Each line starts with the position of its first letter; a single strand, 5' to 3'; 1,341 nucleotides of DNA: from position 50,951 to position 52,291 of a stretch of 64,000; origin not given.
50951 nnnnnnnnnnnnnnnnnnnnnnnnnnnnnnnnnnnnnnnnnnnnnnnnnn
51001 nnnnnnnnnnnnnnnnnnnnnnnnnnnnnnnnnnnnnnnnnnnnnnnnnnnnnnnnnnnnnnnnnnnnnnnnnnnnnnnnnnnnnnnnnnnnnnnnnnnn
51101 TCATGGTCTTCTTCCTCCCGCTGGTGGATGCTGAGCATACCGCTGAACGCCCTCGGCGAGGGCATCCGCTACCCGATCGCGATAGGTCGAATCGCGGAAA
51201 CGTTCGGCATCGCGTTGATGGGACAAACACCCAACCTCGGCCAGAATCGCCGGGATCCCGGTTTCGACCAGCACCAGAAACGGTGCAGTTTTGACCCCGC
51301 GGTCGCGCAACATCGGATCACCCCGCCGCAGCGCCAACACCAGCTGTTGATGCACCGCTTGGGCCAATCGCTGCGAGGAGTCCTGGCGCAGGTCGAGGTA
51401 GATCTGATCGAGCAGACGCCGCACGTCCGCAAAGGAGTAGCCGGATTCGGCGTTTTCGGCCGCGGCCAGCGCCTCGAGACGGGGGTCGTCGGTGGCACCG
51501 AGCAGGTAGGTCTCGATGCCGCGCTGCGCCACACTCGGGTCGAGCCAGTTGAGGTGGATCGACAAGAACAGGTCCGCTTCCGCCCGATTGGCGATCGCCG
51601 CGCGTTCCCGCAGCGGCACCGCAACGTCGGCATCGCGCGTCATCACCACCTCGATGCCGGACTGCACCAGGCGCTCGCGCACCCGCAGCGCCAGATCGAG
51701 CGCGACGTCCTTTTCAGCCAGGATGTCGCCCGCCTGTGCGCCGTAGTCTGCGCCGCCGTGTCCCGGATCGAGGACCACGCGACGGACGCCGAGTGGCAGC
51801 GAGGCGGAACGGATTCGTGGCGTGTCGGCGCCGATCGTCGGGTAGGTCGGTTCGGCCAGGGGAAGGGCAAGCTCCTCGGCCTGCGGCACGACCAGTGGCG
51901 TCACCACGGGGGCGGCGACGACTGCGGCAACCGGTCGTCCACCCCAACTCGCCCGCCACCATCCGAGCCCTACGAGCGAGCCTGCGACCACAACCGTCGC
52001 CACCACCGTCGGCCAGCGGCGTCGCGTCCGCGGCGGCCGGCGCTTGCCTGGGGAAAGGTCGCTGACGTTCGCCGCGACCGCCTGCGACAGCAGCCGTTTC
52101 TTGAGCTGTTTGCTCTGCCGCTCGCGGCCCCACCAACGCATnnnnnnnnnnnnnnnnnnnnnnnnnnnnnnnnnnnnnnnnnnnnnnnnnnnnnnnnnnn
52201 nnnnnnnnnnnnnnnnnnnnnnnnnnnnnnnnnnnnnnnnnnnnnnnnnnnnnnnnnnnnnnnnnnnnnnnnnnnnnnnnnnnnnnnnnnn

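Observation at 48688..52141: Translationally coupled operon linking a PG amidase, a MamK-like actin and a transmembrane PilZ-AMIN c-di-GMP receptor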

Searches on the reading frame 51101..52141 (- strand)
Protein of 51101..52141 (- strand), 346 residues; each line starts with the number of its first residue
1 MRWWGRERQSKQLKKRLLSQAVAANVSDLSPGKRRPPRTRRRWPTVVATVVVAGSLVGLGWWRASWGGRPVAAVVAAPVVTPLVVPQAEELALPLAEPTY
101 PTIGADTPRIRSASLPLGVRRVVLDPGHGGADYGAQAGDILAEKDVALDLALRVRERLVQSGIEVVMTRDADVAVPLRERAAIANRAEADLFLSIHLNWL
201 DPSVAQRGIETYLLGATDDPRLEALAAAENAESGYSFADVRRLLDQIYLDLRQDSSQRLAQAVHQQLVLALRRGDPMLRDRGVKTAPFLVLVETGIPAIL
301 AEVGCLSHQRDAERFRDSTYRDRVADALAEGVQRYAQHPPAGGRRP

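Call 3: search_protein_families(library=pfam, proteins=[window:51101-52141:-], max_evalue=0.1)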
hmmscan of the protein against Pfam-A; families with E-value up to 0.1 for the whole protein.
window:51101-52141:- (346 aa): 1 family
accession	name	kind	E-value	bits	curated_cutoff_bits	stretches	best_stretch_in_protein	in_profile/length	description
PF01520.23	Amidase_3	-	1.7e-46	158.9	27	1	122-333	1-173/174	N-acetylmuramoyl-L-alanine amidase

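Call 6: search_protein_families(library=ncbifam, proteins=[window:51101-52141:-], max_evalue=0.1)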
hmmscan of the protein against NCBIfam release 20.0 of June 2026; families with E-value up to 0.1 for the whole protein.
window:51101-52141:- (346 aa): 6 families
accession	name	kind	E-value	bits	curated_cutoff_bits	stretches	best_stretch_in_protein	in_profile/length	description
TIGR02883.1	spore_cwlD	equivalog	2.1e-30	106.2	221.55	2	122-214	3-108/189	N-acetylmuramoyl-L-alanine amidase CwlD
NF007652.1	PRK10319.1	equivalog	1.3e-27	96.8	400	1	118-336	56-278/291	N-acetylmuramoyl-L-alanine amidase AmiA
NF038267.1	amidase_AmiC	exception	1e-25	90.3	700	1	122-335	189-405/407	N-acetylmuramoyl-L-alanine amidase AmiC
NF007751.0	PRK10431.1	equivalog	7.8e-18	64.2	532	2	122-198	194-271/445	N-acetylmuramoyl-L-alanine amidase AmiB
NF038140.1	amidase_Rv3717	exception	1.1e-13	51.1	335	2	134-197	58-123/233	Rv3717 family N-acetylmuramoyl-L-alanine amidase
NF041501.1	cola_mem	domain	0.0088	15.1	150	1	20-85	45-113/312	FGLLP motif-containing membrane protein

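Call 22: search_solved_structures(query=window:51101-52141:-, max_evalue=0.00001, show_alignments=2)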
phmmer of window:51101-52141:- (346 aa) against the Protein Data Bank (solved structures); distinct sequences matched with E-value up to 0.00001: 11.
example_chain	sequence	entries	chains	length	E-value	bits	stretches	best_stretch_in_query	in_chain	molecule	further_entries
5emi_A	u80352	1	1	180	4.3e-27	98.3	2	121-213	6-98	Cell wall hydrolase/autolysin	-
8c2o_A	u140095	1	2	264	1.1e-25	93.6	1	117-335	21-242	N-acetylmuramoyl-L-alanine amidase AmiA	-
3ne8_A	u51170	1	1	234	3.2e-24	88.9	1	121-338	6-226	N-acetylmuramoyl-l-alanine amidase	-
4rn7_A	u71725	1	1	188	2.4e-22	82.7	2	122-218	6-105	N-acetylmuramoyl-L-alanine amidase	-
4bin_A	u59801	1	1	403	1.5e-21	80.1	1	122-336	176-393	N-ACETYLMURAMOYL-L-ALANINE AMIDASE AMIC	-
1jwq_A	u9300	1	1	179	2.2e-20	76.3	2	121-213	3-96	N-ACETYLMURAMOYL-L-ALANINE AMIDASE CwlV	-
7rag_B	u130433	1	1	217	5.7e-17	65.1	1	115-203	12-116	Germination-specific N-acetylmuramoyl-L-alanine amidase, Autolysin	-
7b3n_A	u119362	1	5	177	1.6e-15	60.3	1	122-210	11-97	Cell wall hydrolase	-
7tj4_B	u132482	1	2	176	3.4e-15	59.2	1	120-212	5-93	LytH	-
5j72_A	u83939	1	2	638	6.2e-15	58.4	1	119-212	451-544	Putative N-acetylmuramoyl-L-alanine amidase,autolysin cwp6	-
8c0j_A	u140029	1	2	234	2.8e-14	56.2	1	122-340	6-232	N-acetylmuramoyl-L-alanine amidase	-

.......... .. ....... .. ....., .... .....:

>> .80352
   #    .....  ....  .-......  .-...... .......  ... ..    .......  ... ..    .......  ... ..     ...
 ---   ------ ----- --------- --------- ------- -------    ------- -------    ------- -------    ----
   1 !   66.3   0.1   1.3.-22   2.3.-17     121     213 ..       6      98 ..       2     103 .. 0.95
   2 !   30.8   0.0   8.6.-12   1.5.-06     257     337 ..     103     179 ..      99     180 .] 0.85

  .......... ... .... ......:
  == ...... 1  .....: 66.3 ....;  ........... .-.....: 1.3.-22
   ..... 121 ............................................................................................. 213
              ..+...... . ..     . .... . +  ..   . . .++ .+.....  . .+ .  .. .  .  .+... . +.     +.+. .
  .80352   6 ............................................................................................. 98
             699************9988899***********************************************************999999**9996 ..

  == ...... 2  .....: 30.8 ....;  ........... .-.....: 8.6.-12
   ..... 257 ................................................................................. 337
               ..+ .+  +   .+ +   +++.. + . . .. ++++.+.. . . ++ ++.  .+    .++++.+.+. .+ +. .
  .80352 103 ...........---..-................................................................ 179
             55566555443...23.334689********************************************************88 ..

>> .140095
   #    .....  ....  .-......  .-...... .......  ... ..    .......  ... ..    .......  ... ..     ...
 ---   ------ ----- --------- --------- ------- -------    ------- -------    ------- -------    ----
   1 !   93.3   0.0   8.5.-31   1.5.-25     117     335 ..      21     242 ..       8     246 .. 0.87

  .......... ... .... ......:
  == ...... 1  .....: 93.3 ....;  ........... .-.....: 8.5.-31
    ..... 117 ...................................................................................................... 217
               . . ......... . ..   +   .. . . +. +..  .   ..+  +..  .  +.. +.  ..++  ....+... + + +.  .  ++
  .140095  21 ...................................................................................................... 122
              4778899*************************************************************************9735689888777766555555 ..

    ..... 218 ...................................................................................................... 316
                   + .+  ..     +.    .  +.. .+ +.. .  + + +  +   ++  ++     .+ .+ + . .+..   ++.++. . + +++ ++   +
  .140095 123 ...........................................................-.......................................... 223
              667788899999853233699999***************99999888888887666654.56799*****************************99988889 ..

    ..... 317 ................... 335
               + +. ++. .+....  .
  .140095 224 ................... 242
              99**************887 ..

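Call 58: find_related_loci(query=A5, collection=genome_contigs, flank=4000)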
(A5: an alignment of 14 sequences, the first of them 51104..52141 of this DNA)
Query A5 (346 aa) in genome_contigs; peptide patterns used: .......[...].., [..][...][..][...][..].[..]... (x = any residue, [..] = any of these).
600 stretches matched a pattern (row limit reached: there are more); 571 encode a relative of the query (tblastn E <= 1e-3); the best 80 are kept; 80 distinct loci.
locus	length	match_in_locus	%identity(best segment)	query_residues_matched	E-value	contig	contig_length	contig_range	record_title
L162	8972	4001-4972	47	12-337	1e-78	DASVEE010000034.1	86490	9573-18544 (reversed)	MAG TPA_asm: Thermoanaerobaculia bacterium isolate SMAG_U2052 k141_271839, whole genome shotgun sequence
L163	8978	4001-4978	45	12-339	4e-75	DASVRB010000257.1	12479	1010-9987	MAG TPA_asm: Thermoanaerobaculia bacterium isolate SMAG_U3224 k141_30301, whole genome shotgun sequence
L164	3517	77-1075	42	11-345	4e-73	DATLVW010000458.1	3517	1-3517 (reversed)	MAG TPA_asm: Thermoanaerobaculia bacterium isolate SMAG_U13202 k141_598322, whole genome shotgun sequence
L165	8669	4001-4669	55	115-337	1e-72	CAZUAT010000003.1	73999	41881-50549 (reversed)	MAG TPA_asm: uncultured Thermoanaerobaculia bacterium isolate binchicken_co350_62 genome assembly, contig: NODE_536_leng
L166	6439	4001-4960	44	9-336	6e-70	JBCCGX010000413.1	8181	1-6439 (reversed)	MAG: Acidobacteriota bacterium isolate P01_B01_bin.53 k141_3470927_length_8181_cov_56.5178, whole genome shotgun sequenc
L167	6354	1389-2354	44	8-336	7e-68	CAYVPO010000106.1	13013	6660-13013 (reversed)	MAG TPA_asm: uncultured Holophagales bacterium isolate binchicken_co235_245 genome assembly, contig: NODE_11664_length_1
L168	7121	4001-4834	44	59-345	6e-66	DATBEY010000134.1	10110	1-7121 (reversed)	MAG TPA_asm: Candidatus Binatia bacterium isolate SMAG_U3795 k141_2993662, whole genome shotgun sequence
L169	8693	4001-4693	54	115-341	2e-65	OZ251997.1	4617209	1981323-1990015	MAG: Candidatus Multivorans sp. isolate 0020eb3c-7439-4c9e-8c72-55202c0a045f genome assembly, chromosome: 1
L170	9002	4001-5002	41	5-341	4e-65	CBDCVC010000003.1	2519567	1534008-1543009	MAG: Candidatus Multivorans sp. isolate d43f0643-08c3-4d58-9c0e-53586e9ec49c genome assembly, contig: contig_3, whole ge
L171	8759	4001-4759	48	83-336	4e-64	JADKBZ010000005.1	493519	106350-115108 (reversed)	MAG: Holophagales bacterium isolate OdNE_18-Q3-R46-58_BATAC.193 tig00002174-10-4898110, whole genome shotgun sequence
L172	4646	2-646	51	121-336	5e-64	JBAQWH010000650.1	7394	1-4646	MAG: Thermoanaerobaculia bacterium isolate MFD12012_ilm_asm_bin17 k127_74266, whole genome shotgun sequence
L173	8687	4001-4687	49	108-336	4e-64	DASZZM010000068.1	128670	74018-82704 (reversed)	MAG TPA_asm: Thermoanaerobaculia bacterium isolate SMAG_U6236 k141_42480, whole genome shotgun sequence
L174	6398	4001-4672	48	114-337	5e-53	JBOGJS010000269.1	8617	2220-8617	MAG: Terriglobia bacterium isolate TC-S_metawrap_bin.80 k127_3445866, whole genome shotgun sequence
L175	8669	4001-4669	44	112-335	1e-52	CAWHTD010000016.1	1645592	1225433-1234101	MAG: Vicinamibacteria bacterium isolate MFD09212.bin.1.140 genome assembly, contig: contig_5826, whole genome shotgun se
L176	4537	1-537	54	165-346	1e-52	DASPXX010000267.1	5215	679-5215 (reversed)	MAG TPA_asm: Thermoanaerobaculia bacterium isolate SMAG_U11578 k141_848448, whole genome shotgun sequence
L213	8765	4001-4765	36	85-335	2e-47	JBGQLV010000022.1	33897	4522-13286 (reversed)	MAG: Thermodesulfovibrionia bacterium isolate OBJ2_061818_150_9 k141_1032295_length_33897_cov_18.0052, whole genome shot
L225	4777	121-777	39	117-335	2e-46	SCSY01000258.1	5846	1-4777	MAG: Nitrospirae bacterium isolate FW300_bin.22 FW300_bin.22-135836, whole genome shotgun sequence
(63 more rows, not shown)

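Call 63: search_protein_families(library=pfam, proteins=[L213:5848-7263:+, L225:1915-3261:+, L168:6016-7119:+, L162:6481-8970:+], max_evalue=0.01)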
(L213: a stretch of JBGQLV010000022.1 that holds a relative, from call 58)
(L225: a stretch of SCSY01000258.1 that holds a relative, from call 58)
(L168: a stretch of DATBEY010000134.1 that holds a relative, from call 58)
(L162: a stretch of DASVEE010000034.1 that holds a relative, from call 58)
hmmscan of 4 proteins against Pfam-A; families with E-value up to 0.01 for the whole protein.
L213:5848-7263:+ (472 aa): 2 families
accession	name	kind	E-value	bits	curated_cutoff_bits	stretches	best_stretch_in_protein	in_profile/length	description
PF00072.30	Response_reg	-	6.1e-18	65.4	30.2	1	6-116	1-109/111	Response regulator receiver domain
PF05036.18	SPOR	-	1.5e-13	51.3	21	1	398-466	5-71/76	SPOR domain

L225:1915-3261:+ (449 aa): 2 families
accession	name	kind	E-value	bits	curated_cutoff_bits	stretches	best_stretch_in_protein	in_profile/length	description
PF00072.30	Response_reg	-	4.8e-15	56.1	30.2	1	6-116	1-109/111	Response regulator receiver domain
PF05036.18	SPOR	-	1.8e-14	54.2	21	1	373-446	2-74/76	SPOR domain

L168:6016-7119:+ (368 aa): 3 families
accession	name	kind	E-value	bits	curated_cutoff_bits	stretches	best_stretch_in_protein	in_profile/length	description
PF09084.16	NMT1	-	8.2e-11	42.6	20.5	1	147-356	5-213/216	NMT1/THI5 like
PF13379.11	NMT1_2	-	2e-06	28.3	24.7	1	147-366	19-251/252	NMT1-like family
PF12974.12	Phosphonate-bd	-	7.6e-06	25.9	27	1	163-319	29-193/242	ABC transporter, phosphonate, periplasmic substrate-binding protein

L162:6481-8970:+ (830 aa): 0 families

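Call 67: search_solved_structures(query=L213:4788-5801:+, max_evalue=1e-10)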
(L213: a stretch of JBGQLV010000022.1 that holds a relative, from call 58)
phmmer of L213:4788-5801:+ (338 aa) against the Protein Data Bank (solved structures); distinct sequences matched with E-value up to 1e-10: 11.
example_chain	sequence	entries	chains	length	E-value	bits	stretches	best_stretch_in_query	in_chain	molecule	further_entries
5jyg_A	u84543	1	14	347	8.3e-91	307.7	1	7-337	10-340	Actin-like ATPase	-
5ljv_A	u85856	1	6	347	1.1e-90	307.2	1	7-337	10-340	Actin-like ATPase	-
5ljw_A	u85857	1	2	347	3e-90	305.8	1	7-337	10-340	Actin-like ATPase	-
8r2n_A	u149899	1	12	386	4.1e-43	150.9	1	10-306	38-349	Actin/actin family protein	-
1jce_A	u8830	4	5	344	8e-16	61.2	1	64-323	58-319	ROD SHAPE-DETERMINING PROTEIN MREB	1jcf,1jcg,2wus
7bvy_A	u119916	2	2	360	6.6e-15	58.2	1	9-300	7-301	Cell shape determining protein MreB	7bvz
7zpt_M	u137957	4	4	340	1.6e-14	56.9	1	64-297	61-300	Cell shape-determining protein MreB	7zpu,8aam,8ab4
8azg_M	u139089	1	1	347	1.7e-14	56.9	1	64-297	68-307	Cell shape-determining protein MreB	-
4cze_A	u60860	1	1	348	1.5e-13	53.8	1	64-325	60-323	ROD SHAPE-DETERMINING PROTEIN MREB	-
4czf_A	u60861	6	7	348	2e-13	53.4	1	65-325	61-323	ROD SHAPE-DETERMINING PROTEIN MREB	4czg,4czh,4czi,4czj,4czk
4czl_A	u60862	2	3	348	2.6e-13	53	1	65-325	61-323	ROD SHAPE-DETERMINING PROTEIN MREB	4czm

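Call 68: search_protein_families(library=ncbifam, proteins=[L213:4788-5801:+], max_evalue=1e-20)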
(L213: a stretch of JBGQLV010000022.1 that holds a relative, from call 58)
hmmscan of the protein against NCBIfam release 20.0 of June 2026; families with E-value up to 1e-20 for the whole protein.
L213:4788-5801:+ (338 aa): 4 families
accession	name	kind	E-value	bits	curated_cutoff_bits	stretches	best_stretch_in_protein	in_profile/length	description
NF040964.1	MamK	subfamily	8.5e-125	416.2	400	1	10-337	2-329/335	MamK family actin-like protein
NF053558.1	BeeR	equivalog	6.4e-65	219.4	530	1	10-335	2-345/349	BeeR family actin-like protein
NF010539.0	PRK13927.1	subfamily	4.6e-24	85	293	1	11-330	9-329/339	rod shape-determining protein MreB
TIGR00904.1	mreB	subfamily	7.3e-21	74.6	365.75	0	65-328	62-327/334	MreB/Mrl family cell shape determining protein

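Call 69: search_solved_structures(query=L213:4788-5801:+, max_evalue=1e-14, show_alignments=5)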
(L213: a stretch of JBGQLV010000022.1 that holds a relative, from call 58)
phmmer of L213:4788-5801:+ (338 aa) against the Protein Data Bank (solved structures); distinct sequences matched with E-value up to 1e-14: 6.
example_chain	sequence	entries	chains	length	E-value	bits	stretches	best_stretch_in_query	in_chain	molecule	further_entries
5jyg_A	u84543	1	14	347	8.3e-91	307.7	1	7-337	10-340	Actin-like ATPase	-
5ljv_A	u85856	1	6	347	1.1e-90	307.2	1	7-337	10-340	Actin-like ATPase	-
5ljw_A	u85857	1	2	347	3e-90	305.8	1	7-337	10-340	Actin-like ATPase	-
8r2n_A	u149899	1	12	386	4.1e-43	150.9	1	10-306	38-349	Actin/actin family protein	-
1jce_A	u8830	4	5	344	8e-16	61.2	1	64-323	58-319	ROD SHAPE-DETERMINING PROTEIN MREB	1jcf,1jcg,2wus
7bvy_A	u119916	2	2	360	6.6e-15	58.2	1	9-300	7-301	Cell shape determining protein MreB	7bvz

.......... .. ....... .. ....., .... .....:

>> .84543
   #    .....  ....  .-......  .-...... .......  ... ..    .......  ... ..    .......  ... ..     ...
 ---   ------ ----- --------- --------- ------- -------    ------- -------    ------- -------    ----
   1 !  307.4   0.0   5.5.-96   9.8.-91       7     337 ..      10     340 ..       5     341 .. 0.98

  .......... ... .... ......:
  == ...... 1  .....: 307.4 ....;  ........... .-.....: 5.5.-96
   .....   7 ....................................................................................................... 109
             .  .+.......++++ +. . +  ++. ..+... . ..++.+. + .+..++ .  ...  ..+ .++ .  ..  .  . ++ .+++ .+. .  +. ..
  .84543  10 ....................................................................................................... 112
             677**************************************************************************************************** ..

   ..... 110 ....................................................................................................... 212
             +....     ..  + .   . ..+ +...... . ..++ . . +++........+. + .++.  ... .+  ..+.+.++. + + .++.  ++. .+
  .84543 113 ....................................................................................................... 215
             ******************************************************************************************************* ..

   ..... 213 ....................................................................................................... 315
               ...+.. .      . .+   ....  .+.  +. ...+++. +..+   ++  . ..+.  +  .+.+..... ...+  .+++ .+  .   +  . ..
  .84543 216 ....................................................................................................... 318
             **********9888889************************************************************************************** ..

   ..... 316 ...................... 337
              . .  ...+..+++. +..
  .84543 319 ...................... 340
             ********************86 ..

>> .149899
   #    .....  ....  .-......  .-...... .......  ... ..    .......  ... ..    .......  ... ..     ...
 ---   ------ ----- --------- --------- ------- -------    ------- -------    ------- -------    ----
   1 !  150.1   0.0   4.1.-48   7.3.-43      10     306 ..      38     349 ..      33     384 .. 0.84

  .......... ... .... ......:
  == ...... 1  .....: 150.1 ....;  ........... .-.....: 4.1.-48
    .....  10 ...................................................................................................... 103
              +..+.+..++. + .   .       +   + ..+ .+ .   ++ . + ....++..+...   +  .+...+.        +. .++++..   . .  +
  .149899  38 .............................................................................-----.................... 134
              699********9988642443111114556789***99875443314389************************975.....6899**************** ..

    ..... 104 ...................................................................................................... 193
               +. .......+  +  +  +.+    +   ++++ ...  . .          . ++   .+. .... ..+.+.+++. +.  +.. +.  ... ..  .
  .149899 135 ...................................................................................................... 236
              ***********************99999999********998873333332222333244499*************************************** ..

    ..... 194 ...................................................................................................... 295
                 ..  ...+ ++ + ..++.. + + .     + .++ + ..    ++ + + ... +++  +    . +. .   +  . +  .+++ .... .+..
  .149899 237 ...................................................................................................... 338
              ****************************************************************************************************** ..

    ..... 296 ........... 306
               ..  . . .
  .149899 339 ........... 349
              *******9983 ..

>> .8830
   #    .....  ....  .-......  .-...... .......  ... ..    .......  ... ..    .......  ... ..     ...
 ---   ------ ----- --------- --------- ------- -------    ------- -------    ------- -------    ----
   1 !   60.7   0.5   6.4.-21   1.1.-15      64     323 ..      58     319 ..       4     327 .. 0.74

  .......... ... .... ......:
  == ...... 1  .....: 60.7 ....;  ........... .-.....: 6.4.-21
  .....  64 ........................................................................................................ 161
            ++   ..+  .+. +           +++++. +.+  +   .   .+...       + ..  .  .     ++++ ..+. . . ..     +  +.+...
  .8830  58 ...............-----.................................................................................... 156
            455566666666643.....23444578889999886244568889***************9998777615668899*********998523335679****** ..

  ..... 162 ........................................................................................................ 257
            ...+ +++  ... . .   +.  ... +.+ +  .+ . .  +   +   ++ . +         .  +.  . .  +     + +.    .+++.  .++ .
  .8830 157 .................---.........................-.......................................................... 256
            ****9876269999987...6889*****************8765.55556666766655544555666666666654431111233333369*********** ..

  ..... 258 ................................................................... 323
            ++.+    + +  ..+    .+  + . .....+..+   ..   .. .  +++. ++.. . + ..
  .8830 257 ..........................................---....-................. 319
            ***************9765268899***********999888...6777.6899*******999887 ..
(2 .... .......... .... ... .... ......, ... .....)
